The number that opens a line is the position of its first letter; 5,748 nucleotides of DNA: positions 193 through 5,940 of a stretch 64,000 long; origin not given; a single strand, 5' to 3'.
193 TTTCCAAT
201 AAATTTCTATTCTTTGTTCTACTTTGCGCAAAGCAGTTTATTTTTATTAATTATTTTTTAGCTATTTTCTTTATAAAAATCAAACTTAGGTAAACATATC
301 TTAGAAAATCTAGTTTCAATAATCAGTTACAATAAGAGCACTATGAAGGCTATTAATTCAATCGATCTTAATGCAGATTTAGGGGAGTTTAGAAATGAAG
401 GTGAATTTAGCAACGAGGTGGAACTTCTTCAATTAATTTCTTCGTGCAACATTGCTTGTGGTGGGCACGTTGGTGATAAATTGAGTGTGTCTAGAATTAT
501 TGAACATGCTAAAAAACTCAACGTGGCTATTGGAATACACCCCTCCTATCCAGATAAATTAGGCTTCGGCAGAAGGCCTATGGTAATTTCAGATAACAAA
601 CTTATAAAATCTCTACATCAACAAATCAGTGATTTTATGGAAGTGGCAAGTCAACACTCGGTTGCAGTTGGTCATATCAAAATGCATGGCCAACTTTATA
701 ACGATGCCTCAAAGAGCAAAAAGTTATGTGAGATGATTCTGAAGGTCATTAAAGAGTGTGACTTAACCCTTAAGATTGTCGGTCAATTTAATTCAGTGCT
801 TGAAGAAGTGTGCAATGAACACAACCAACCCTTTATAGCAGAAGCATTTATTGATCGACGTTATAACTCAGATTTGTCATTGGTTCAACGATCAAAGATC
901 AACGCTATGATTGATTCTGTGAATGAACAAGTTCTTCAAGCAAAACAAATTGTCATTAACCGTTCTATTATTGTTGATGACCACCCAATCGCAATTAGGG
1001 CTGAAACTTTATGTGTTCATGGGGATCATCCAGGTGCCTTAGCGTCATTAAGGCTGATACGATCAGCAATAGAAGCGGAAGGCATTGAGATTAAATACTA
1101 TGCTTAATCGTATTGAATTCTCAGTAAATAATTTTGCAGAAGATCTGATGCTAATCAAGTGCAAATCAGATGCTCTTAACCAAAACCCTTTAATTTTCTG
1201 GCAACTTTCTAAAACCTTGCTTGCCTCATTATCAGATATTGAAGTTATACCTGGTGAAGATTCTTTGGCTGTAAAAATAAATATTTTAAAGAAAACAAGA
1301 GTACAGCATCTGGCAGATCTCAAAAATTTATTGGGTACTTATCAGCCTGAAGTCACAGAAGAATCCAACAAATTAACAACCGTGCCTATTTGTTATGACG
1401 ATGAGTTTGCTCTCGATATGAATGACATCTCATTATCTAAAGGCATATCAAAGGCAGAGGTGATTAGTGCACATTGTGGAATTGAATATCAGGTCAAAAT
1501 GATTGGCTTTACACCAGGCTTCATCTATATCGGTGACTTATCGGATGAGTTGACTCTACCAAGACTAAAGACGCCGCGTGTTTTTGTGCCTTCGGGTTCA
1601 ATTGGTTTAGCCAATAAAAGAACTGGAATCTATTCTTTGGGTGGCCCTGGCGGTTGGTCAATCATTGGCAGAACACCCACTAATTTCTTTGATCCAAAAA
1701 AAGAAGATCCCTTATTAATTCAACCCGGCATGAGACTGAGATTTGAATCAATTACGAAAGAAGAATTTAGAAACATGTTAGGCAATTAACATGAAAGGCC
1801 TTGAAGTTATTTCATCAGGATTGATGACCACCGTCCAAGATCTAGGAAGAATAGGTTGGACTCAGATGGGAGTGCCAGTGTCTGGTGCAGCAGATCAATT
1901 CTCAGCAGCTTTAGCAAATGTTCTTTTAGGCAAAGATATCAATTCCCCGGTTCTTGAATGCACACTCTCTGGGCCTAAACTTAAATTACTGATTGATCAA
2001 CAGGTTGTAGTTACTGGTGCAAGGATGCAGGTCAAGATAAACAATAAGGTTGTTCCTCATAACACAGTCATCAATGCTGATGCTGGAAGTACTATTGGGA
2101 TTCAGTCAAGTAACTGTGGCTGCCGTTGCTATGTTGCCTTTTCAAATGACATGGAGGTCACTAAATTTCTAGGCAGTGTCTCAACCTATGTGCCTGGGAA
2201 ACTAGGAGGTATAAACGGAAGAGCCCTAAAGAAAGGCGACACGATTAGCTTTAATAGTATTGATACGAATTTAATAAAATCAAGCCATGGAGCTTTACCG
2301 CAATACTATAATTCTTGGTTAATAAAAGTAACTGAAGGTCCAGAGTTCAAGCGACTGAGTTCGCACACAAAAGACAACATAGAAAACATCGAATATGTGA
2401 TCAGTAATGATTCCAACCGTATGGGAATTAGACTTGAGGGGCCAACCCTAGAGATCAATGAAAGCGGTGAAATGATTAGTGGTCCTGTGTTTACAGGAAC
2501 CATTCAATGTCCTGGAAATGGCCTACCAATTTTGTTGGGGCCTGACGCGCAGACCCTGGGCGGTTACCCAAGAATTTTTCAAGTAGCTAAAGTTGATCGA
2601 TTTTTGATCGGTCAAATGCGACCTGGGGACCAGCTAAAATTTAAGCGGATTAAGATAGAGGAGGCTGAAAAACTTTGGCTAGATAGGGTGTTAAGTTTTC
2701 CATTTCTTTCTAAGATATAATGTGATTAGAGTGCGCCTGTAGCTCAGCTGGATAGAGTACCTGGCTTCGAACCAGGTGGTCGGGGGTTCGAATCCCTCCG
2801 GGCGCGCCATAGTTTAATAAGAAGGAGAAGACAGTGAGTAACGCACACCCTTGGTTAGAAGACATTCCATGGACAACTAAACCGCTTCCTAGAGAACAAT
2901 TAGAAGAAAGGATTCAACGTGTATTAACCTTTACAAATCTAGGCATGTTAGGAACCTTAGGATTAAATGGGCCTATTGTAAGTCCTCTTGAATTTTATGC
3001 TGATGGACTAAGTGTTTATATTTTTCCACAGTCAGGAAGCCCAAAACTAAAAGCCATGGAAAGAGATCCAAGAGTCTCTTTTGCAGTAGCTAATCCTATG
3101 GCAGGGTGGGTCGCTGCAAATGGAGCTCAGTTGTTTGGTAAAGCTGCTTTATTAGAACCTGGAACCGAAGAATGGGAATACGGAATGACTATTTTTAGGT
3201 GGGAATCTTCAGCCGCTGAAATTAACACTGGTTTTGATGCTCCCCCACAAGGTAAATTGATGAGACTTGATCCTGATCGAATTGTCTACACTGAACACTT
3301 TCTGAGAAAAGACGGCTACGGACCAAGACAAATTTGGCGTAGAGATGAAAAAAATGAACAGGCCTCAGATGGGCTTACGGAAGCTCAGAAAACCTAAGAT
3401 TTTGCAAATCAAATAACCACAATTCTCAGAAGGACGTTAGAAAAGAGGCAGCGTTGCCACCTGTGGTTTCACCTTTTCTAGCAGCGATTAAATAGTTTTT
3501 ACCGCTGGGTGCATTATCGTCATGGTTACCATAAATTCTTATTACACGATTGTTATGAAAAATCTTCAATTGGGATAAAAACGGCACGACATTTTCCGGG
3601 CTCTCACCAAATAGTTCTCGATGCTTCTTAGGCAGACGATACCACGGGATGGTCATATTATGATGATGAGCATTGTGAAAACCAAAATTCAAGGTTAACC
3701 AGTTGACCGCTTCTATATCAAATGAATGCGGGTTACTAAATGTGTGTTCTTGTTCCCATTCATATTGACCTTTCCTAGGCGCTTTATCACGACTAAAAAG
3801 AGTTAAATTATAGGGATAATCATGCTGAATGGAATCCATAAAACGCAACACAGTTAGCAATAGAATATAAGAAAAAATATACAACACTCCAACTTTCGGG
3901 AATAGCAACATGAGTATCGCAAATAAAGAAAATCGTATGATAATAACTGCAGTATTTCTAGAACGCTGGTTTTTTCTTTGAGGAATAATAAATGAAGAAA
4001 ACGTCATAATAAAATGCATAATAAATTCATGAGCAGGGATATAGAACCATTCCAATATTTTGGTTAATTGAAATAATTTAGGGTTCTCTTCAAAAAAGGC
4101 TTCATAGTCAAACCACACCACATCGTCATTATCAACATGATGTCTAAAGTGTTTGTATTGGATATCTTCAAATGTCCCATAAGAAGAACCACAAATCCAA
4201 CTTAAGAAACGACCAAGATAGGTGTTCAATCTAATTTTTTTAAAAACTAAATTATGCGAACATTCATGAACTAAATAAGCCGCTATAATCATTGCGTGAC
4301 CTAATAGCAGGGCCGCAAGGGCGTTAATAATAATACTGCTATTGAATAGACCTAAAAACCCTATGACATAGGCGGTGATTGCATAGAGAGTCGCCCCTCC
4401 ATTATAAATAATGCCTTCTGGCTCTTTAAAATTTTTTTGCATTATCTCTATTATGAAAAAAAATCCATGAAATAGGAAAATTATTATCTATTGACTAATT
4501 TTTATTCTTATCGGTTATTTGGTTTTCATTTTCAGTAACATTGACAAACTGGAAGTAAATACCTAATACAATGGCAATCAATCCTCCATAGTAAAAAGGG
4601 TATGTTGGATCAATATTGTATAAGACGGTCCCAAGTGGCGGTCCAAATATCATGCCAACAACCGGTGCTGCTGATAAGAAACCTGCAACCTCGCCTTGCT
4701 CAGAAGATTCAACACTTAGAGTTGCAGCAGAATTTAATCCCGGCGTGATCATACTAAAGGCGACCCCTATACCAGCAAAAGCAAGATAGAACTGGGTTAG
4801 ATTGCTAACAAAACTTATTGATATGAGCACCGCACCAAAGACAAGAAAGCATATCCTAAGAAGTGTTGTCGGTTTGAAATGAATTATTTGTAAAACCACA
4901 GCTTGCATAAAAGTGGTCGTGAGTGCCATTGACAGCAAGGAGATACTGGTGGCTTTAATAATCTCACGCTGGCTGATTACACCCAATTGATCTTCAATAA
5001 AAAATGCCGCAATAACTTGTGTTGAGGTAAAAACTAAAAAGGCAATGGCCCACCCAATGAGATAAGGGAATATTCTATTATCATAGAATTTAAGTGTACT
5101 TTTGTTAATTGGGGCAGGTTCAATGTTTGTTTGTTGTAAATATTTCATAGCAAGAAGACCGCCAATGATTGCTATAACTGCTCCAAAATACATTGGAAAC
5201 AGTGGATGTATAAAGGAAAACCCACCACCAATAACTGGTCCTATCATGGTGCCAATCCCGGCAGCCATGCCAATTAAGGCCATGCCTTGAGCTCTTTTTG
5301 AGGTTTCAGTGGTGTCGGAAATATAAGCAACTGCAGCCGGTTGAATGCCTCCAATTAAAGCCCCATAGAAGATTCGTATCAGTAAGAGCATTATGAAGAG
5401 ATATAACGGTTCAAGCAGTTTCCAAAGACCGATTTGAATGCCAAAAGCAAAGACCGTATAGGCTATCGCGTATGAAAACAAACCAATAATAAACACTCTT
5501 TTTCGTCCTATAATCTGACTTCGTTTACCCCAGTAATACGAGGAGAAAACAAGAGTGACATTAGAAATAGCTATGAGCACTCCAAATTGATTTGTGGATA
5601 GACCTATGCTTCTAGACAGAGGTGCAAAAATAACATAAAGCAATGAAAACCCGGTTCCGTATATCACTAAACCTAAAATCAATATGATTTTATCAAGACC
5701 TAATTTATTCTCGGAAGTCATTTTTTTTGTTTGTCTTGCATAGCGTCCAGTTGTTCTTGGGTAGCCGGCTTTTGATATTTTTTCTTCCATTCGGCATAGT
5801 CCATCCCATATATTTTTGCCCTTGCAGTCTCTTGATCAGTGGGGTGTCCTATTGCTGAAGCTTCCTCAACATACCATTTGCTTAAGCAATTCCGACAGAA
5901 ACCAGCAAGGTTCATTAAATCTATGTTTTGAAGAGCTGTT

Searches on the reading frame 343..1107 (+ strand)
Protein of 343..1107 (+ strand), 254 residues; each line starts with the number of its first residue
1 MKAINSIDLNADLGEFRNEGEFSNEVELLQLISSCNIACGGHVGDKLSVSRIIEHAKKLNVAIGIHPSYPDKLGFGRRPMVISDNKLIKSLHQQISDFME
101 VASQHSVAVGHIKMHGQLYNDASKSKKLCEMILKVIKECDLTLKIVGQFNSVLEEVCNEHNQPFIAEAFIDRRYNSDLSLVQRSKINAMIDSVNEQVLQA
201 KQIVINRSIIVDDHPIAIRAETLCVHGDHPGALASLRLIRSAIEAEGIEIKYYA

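Call 33: search_protein_families(library=pfam, max_evalue=0.00001, proteins=[window:343-1107:+])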
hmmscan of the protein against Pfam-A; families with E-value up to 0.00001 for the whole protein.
window:343-1107:+ (254 aa): 1 family
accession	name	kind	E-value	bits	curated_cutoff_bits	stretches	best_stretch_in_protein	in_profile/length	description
PF03746.21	LamB_YcsF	-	1e-71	241.8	22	1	7-243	1-238/239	LamB/YcsF family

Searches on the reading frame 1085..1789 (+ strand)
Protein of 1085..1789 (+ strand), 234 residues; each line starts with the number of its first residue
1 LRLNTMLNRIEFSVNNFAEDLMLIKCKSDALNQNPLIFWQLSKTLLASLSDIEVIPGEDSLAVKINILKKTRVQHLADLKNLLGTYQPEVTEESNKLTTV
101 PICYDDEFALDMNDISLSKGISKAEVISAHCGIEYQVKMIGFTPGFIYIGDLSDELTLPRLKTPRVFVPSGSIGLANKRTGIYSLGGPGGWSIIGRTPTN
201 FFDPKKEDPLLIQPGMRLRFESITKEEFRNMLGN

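Call 33: search_protein_families(library=pfam, max_evalue=0.00001, proteins=[window:1085-1789:+])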
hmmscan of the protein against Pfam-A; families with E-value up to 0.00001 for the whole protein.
window:1085-1789:+ (234 aa): 1 family
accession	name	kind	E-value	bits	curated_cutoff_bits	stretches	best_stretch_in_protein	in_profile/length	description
PF02682.21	CT_C_D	-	2.1e-50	171.7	22.1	1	16-211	5-201/202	Carboxyltransferase domain, subdomain C and D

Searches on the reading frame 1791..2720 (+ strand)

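Call 33: search_protein_families(library=pfam, max_evalue=0.00001, proteins=[window:1791-2720:+])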
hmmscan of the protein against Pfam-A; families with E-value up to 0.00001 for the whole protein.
window:1791-2720:+ (309 aa): 1 family
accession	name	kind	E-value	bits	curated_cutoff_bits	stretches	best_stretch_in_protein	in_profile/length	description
PF02626.20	CT_A_B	-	1.9e-78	264.2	25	1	26-285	1-260/261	Carboxyltransferase domain, subdomain A and B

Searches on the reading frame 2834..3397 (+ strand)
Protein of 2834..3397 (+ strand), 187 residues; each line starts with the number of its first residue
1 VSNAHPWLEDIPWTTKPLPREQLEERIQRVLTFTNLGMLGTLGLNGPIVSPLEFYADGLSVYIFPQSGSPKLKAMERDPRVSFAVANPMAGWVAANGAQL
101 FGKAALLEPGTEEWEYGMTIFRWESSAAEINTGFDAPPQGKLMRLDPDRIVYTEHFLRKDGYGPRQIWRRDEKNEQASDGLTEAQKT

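Call 33: search_protein_families(library=pfam, max_evalue=0.00001, proteins=[window:2834-3397:+])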
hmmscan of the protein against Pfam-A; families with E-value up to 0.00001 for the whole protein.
window:2834-3397:+ (187 aa): 1 family
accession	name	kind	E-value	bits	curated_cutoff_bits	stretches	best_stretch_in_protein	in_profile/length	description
PF01243.27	PNPOx_N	-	5.1e-11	43.4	28.1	1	23-150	1-116/120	Pyridoxamine 5'-phosphate oxidase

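Call 43: search_protein_families(library=ncbifam, max_evalue=0.001, proteins=[window:2834-3397:+])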
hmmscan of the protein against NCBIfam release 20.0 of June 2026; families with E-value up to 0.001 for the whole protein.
window:2834-3397:+ (187 aa): 1 family
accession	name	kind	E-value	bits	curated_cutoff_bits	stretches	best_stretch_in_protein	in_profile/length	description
TIGR03618.1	Rv1155_F420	subfamily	6.2e-07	29.7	79.05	1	32-114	6-89/127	TIGR03618 family F420-dependent PPOX class oxidoreductase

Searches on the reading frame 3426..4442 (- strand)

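Call 33: search_protein_families(library=pfam, max_evalue=0.00001, proteins=[window:3426-4442:-])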
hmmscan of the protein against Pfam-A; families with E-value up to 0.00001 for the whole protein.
window:3426-4442:- (338 aa): 1 family
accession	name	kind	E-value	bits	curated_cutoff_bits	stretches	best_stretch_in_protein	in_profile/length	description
PF00487.30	FA_desaturase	-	8.5e-38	131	29.7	1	41-288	6-249/253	Fatty acid desaturase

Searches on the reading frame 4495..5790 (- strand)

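Call 33: search_protein_families(library=pfam, max_evalue=0.00001, proteins=[window:4495-5790:-])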
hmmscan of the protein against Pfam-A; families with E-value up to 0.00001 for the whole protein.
window:4495-5790:- (431 aa): 2 families
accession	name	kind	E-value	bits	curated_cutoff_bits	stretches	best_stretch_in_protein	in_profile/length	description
PF07690.21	MFS_1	-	4.4e-41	141.4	33.4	2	37-280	1-236/347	Major Facilitator Superfamily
PF00083.30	Sugar_tr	-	1.4e-06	27.9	22.3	1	60-210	43-184/452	Sugar (and other) transporter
